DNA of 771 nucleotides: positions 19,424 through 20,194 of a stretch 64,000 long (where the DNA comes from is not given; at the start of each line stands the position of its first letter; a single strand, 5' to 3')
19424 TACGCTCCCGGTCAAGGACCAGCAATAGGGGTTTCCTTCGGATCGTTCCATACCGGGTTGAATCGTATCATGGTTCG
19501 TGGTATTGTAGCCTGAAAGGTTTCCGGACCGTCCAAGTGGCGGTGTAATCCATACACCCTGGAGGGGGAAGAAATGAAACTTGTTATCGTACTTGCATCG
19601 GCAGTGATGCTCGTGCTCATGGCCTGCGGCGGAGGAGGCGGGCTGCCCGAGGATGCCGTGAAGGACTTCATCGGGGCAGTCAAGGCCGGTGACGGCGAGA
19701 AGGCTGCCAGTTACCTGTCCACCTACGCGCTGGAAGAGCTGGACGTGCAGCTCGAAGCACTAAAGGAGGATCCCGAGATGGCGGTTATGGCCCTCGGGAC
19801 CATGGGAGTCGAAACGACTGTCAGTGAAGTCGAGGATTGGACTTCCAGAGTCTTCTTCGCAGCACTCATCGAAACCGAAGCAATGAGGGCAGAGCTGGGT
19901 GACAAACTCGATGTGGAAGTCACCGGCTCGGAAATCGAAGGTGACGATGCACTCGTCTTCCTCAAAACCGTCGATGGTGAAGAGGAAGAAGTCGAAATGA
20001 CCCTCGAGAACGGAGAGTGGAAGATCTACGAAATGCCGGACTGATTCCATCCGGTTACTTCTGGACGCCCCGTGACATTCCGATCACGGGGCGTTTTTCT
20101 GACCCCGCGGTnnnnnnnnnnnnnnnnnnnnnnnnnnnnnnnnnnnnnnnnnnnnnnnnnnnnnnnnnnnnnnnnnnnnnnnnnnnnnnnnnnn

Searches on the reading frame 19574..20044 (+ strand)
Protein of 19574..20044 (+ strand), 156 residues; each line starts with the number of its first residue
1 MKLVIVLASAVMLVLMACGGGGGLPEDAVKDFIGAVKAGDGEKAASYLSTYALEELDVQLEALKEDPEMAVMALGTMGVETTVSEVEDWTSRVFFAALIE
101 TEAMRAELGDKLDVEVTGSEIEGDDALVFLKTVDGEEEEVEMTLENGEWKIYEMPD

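Call 4: search_protein_families(library=pfam, proteins=[window:19574-20044:+], max_evalue=0.01)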
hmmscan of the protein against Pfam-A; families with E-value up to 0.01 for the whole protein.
window:19574-20044:+ (156 aa): 2 families
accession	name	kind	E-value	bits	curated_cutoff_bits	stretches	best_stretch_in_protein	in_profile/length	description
PF12870.14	DUF4878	-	4.6e-05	24.1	24.1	1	17-70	2-53/112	Domain of unknown function (DUF4878)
PF07237.17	DUF1428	-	0.0028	18.3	27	0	24-70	45-92/102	Protein of unknown function (DUF1428)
